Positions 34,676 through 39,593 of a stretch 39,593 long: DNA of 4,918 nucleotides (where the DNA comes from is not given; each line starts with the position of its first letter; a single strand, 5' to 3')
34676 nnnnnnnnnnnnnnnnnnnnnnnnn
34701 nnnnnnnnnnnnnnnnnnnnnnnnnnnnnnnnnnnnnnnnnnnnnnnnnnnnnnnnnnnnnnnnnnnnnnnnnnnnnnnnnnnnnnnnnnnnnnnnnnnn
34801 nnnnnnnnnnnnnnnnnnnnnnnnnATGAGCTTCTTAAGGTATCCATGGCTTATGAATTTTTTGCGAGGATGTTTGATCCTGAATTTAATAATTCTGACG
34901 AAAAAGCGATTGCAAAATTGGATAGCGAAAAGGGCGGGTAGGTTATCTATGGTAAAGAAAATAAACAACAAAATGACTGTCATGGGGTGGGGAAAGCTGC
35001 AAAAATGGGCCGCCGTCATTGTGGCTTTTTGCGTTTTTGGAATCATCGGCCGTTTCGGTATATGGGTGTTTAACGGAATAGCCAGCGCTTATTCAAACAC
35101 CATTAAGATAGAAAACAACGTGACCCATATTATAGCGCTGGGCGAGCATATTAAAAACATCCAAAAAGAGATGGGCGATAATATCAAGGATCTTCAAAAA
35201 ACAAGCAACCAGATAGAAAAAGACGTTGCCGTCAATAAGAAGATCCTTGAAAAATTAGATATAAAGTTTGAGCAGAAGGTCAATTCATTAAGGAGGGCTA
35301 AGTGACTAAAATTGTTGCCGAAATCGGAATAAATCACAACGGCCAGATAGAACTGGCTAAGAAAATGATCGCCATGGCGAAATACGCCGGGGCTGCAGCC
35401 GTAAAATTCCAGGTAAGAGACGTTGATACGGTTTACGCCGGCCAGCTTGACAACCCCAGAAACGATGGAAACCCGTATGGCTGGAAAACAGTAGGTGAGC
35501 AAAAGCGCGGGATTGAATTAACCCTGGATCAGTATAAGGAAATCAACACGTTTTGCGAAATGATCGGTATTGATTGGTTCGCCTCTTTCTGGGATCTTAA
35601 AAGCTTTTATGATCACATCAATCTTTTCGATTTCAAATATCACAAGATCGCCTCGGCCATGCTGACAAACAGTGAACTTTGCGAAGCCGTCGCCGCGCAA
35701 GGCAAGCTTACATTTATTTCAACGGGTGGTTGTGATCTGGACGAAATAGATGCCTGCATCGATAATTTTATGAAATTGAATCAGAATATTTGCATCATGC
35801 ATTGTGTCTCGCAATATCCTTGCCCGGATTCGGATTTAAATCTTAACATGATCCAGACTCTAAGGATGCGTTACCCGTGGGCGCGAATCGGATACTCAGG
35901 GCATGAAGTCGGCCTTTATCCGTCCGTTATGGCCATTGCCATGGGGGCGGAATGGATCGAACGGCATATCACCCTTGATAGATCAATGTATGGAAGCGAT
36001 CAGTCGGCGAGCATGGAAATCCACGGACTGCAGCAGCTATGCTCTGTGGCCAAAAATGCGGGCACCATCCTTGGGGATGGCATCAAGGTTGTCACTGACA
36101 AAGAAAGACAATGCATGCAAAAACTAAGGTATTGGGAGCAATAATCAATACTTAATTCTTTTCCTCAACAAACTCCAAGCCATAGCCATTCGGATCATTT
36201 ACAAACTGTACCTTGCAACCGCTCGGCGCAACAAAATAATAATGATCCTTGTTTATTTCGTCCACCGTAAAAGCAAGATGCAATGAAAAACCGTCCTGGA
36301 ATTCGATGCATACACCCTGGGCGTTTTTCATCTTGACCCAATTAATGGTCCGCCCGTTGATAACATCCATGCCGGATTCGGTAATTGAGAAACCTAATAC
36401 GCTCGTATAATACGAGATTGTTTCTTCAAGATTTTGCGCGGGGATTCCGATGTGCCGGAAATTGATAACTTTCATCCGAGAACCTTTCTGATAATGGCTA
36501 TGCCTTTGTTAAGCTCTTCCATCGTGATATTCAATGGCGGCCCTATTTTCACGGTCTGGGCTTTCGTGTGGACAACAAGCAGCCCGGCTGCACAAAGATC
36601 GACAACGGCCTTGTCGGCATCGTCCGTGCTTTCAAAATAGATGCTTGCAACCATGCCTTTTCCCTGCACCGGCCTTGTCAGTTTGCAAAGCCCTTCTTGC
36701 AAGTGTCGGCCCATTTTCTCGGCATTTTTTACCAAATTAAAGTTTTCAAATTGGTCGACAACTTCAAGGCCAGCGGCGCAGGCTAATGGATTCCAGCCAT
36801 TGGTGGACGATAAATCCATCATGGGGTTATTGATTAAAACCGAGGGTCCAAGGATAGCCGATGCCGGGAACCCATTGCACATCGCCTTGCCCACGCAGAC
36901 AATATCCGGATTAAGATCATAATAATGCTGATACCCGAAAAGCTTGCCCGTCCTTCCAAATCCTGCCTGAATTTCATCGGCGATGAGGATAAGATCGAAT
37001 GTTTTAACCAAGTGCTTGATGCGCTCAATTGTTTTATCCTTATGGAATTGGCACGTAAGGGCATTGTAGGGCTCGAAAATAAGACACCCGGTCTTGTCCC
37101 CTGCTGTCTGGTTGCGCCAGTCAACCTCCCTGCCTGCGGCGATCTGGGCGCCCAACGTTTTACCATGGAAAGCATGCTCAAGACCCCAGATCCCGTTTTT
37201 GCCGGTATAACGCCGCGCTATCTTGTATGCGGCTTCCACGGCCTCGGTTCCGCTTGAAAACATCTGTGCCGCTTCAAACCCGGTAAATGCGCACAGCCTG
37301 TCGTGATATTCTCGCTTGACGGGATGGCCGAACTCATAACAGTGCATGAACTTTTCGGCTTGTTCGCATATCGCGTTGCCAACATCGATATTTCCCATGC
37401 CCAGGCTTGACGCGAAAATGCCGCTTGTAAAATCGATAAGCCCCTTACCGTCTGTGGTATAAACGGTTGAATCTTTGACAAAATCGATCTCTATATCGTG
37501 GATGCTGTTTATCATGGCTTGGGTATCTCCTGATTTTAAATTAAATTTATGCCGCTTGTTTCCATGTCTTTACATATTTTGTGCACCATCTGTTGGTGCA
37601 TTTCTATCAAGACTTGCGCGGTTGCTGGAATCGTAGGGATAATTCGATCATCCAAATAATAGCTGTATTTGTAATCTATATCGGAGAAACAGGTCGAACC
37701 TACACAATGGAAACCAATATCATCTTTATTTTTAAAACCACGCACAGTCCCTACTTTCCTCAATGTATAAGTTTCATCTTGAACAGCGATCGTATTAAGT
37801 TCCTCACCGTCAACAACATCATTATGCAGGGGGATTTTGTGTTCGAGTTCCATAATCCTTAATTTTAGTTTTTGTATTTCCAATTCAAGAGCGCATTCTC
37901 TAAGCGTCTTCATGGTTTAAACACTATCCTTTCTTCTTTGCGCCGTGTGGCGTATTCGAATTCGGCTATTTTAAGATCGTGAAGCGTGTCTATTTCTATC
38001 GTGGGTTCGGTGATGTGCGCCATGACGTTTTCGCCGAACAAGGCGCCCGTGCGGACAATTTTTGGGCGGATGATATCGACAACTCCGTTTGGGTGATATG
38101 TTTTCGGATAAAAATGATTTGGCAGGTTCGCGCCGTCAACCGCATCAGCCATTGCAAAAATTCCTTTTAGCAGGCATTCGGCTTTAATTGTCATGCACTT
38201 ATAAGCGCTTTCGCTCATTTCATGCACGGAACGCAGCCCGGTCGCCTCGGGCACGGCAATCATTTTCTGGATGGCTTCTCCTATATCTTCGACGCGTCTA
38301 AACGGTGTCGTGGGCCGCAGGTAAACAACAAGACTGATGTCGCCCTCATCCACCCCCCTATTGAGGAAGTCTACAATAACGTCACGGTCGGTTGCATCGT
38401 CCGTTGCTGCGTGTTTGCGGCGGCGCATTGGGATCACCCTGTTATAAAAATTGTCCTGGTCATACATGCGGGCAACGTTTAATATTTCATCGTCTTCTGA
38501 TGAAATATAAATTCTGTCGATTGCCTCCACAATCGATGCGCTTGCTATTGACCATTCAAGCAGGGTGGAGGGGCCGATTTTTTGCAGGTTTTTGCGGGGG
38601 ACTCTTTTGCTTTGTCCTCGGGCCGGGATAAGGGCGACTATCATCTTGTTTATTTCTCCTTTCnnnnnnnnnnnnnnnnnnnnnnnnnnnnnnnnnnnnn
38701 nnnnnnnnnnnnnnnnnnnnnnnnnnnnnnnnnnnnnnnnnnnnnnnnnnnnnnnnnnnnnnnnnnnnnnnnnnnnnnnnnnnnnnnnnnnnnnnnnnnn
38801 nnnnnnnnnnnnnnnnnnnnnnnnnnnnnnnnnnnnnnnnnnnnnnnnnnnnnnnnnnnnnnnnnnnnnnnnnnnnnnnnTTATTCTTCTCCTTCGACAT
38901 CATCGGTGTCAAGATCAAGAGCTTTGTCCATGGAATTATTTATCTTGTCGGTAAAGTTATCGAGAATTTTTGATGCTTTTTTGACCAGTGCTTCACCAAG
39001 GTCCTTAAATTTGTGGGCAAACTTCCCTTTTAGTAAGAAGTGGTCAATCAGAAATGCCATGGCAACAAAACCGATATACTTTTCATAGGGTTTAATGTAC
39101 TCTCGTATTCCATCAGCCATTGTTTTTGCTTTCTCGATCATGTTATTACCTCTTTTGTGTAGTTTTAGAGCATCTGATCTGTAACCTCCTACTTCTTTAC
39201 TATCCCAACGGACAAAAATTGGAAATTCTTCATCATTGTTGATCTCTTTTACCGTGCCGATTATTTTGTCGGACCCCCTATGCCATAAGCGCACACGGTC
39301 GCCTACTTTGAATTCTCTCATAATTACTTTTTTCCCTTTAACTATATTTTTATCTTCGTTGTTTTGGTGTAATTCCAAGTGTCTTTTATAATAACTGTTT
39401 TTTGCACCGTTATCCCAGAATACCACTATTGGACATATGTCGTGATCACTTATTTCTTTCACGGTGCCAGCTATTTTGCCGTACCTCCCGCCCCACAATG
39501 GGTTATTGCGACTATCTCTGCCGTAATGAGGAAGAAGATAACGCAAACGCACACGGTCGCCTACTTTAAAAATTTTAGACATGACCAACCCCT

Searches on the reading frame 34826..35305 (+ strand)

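Call 16: search_protein_families(library=pfam, proteins=[window:34826-35305:+], max_evalue=0.05)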
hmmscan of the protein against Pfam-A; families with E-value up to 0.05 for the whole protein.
window:34826-35305:+ (159 aa): 1 family
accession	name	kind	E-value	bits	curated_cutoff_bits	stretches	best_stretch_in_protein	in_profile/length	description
PF15665.10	FAM184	-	0.013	15.6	32.7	1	98-156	94-149/211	Family with sequence similarity 184, A and B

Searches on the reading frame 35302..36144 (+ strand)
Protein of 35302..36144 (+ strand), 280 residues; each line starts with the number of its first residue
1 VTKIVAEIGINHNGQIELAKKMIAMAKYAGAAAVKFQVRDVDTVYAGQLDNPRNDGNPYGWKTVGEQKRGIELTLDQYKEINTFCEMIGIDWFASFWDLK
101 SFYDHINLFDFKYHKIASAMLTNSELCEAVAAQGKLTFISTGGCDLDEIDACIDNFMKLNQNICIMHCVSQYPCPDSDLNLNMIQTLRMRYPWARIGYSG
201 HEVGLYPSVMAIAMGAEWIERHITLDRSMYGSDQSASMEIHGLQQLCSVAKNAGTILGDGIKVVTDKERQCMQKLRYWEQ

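Call 16: search_protein_families(library=pfam, proteins=[window:35302-36144:+], max_evalue=0.05)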
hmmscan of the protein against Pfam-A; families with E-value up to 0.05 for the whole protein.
window:35302-36144:+ (280 aa): 1 family
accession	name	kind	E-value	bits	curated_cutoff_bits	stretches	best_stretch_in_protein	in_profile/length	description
PF03102.20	NeuB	-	1.2e-62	212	22.1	1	22-262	1-241/241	NeuB family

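Call 39: search_protein_families(library=ncbifam, proteins=[window:35302-36144:+], max_evalue=0.001)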
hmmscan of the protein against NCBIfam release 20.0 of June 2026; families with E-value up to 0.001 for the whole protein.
window:35302-36144:+ (280 aa): 2 families
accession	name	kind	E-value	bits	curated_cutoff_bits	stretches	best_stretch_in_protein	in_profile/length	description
TIGR03569.1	NeuB_NnaB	equivalog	1.2e-62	211.9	399.65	1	3-273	2-274/329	N-acetylneuraminate synthase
TIGR03586.1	PseI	equivalog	2e-46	158.7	340.25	1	2-270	2-270/327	pseudaminic acid synthase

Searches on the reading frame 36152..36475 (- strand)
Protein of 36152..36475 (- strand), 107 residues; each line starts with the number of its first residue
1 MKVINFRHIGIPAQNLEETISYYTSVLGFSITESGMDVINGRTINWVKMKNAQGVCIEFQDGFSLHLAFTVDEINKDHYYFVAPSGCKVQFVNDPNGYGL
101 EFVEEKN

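Call 16: search_protein_families(library=pfam, proteins=[window:36152-36475:-], max_evalue=0.05)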
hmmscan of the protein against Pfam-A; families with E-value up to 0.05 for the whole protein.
window:36152-36475:- (107 aa): 1 family
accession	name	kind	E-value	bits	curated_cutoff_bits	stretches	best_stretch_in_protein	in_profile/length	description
PF00903.31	Glyoxalase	-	1.3e-07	32.5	20.6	1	7-82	3-89/121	Glyoxalase/Bleomycin resistance protein/Dioxygenase superfamily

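Call 39: search_protein_families(library=ncbifam, proteins=[window:36152-36475:-], max_evalue=0.001)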
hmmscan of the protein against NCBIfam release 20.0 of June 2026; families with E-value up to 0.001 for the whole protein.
window:36152-36475:- (107 aa): 6 families
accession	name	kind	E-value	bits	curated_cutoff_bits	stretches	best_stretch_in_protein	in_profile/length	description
TIGR00068.2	glyox_I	equivalog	3e-05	23.9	120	0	87-106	122-141/143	lactoylglutathione lyase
TIGR03081.1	metmalonyl_epim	equivalog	7.6e-05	23.3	114.95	0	6-34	2-30/129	methylmalonyl-CoA epimerase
NF050075.1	SMU1112c_YaeR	equivalog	0.00014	22.1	140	0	5-34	3-32/125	SMU1112c/YaeR family gloxylase I-like metalloprotein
TIGR02295.1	HpaD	equivalog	0.00028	20.1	321.4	0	3-73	137-210/298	3,4-dihydroxyphenylacetate 2,3-dioxygenase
TIGR03645.1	glyox_marine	hypoth_equivalog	0.00041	20.4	262.05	0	5-40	4-39/162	lactoylglutathione lyase family protein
NF050074.1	glyox_I_GloA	exception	0.00063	19.9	165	0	7-51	3-47/121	lactoylglutathione lyase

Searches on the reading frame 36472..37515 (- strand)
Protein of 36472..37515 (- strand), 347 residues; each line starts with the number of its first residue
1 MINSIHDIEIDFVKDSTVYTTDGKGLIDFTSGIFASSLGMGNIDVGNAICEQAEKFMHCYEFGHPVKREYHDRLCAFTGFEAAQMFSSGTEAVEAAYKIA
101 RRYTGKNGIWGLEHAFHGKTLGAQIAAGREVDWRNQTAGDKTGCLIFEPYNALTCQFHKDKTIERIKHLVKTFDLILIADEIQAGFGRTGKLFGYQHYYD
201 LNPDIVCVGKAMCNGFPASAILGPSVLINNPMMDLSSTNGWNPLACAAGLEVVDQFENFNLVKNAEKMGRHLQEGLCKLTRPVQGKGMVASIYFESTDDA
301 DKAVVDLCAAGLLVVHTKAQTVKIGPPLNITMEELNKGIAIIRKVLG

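Call 10: search_protein_families(library=phrogs, proteins=[window:36472-37515:-], max_evalue=0.001)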
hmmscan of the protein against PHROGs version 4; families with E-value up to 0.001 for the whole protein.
window:36472-37515:- (347 aa): 1 family
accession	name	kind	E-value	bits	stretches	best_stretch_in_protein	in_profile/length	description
phrog_2736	-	other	3.8e-30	106.2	1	8-345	35-361/370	aminotransferase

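Call 16: search_protein_families(library=pfam, proteins=[window:36472-37515:-], max_evalue=0.05)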
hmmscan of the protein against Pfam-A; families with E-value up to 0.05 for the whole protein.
window:36472-37515:- (347 aa): 1 family
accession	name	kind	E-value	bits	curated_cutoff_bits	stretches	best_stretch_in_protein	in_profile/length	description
PF00202.27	Aminotran_3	-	5.7e-62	210.1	30.5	2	135-346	184-403/403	Aminotransferase class-III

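Call 39: search_protein_families(library=ncbifam, proteins=[window:36472-37515:-], max_evalue=0.001)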
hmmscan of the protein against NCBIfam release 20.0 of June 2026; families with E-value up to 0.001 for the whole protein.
window:36472-37515:- (347 aa): 69 families (the best 25 are shown)
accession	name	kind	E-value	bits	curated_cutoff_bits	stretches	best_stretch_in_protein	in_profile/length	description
TIGR00707.1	argD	subfamily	5.4e-61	206.5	410.05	2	159-346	189-380/381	acetylornithine/succinylornithine family transaminase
NF004426.0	PRK05769.1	equivalog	2.1e-58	198.2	552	2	162-346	243-437/441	acetyl ornithine aminotransferase family protein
NF002325.0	PRK01278.1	subfamily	1.9e-55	188.1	372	2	139-345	173-385/395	acetylornithine transaminase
NF002797.0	PRK02936.1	equivalog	1.3e-53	182.2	496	2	161-346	188-377/385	acetylornithine transaminase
NF002874.0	PRK03244.1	equivalog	2e-51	175.1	457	2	142-346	184-392/399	acetylornithine transaminase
NF005993.0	PRK08117.1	subfamily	2.2e-51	174.8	574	2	138-346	204-427/433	aspartate aminotransferase family protein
TIGR01885.1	Orn_aminotrans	equivalog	1.4e-49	168.9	378.4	2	139-346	184-401/402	ornithine--oxo-acid transaminase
NF003273.0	PRK04260.1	equivalog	8.5e-48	162.8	616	2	163-346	188-375/376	acetylornithine transaminase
TIGR00700.1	GABAtrnsam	equivalog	1.7e-46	158.7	506.65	2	137-346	193-418/420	4-aminobutyrate--2-oxoglutarate transaminase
NF004714.0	PRK06058.1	subfamily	1.2e-45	156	639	2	129-346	210-444/447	4-aminobutyrate--2-oxoglutarate transaminase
NF006228.0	PRK08360.1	equivalog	7.2e-45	153.4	608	2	160-345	224-423/443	aspartate aminotransferase family protein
NF049976.1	AmadipTransam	equivalog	1.3e-44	152.8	650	2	158-346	208-412/416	2-aminoadipate transaminase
NF008570.0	PRK11522.1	equivalog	5.4e-43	147.3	612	2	136-346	231-454/464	putrescine aminotransferase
NF005376.0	PRK06918.1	equivalog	9.5e-42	142.9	676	2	140-346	218-441/451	4-aminobutyrate--2-oxoglutarate transaminase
NF003468.0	PRK05093.1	subfamily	2e-41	142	522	2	138-345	182-398/405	acetylornithine/succinyldiaminopimelate transaminase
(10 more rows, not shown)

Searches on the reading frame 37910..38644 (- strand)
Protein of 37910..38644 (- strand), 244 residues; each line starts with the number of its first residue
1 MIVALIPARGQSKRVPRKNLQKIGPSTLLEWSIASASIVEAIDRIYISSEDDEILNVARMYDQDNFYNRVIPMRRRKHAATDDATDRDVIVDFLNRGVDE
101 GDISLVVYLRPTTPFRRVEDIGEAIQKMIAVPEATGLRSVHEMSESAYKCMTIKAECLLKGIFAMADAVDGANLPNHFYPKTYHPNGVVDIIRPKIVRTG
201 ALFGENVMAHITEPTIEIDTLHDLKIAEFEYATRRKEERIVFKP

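Call 10: search_protein_families(library=phrogs, proteins=[window:37910-38644:-], max_evalue=0.001)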
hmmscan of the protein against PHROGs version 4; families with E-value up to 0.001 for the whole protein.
window:37910-38644:- (244 aa): 0 families

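Call 16: search_protein_families(library=pfam, proteins=[window:37910-38644:-], max_evalue=0.05)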
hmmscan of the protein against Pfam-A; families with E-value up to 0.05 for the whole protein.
window:37910-38644:- (244 aa): 2 families
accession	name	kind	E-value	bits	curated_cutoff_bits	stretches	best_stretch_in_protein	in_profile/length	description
PF02348.25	CTP_transf_3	-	1.6e-15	58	22.6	1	3-133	1-119/217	Cytidylyltransferase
PF01128.25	IspD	-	0.032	14.4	27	0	2-57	1-59/221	2-C-methyl-D-erythritol 4-phosphate cytidylyltransferase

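Call 39: search_protein_families(library=ncbifam, proteins=[window:37910-38644:-], max_evalue=0.001)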
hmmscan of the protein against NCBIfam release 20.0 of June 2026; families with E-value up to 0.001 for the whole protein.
window:37910-38644:- (244 aa): 5 families
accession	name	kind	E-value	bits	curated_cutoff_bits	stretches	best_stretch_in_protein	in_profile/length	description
TIGR03584.1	PseF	equivalog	7.3e-23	81.4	205.7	1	3-232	1-221/222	pseudaminic acid cytidylyltransferase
NF003952.0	PRK05450.1-5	subfamily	2.2e-10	40.1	193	1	2-128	3-116/250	3-deoxy-manno-octulosonate cytidylyltransferase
NF003950.0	PRK05450.1-3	subfamily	1.6e-08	34.2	234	1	3-62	4-63/248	3-deoxy-manno-octulosonate cytidylyltransferase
NF009905.0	PRK13368.1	subfamily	5.3e-08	32.5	255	1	2-145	3-131/243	3-deoxy-manno-octulosonate cytidylyltransferase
NF003948.0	PRK05450.1-1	equivalog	2.5e-06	26.9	281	1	3-126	7-118/248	3-deoxy-manno-octulosonate cytidylyltransferase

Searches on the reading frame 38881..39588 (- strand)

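Call 10: search_protein_families(library=phrogs, proteins=[window:38881-39588:-], max_evalue=0.001)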
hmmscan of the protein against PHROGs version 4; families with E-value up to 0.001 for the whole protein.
window:38881-39588:- (235 aa): 6 families
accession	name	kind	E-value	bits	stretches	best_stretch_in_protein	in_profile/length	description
phrog_11307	-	unknown function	7.2e-13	49.8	1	3-82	1-76/186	-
phrog_9469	-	unknown function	5.7e-09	37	1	3-80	1-77/113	-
phrog_18715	-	unknown function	9.9e-06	27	1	6-121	2-102/128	-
phrog_9730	-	unknown function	3.6e-05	24.7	0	92-120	2-29/39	-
phrog_7871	-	unknown function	5.2e-05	24.2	0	5-66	2-57/73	-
phrog_29087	-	unknown function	0.00049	21.1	0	92-140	9-55/171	-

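Call 16: search_protein_families(library=pfam, proteins=[window:38881-39588:-], max_evalue=0.05)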
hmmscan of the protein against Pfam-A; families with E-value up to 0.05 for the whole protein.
window:38881-39588:- (235 aa): 3 families
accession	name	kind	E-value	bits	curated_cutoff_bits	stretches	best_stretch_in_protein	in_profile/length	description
PF00924.24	MS_channel_2nd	-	0.00064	20.2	20.2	0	2-47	13-37/68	Mechanosensitive ion channel, beta-domain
PF06701.19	MIB_HERC2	-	0.0043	17.4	33.5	0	40-66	22-52/66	Mib_herc2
PF18346.7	SH3_15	-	0.014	16.1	24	0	7-122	1-49/67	Mind bomb SH3 repeat domain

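Call 39: search_protein_families(library=ncbifam, proteins=[window:38881-39588:-], max_evalue=0.001)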
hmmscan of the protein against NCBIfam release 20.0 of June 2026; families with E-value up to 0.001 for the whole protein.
window:38881-39588:- (235 aa): 0 families
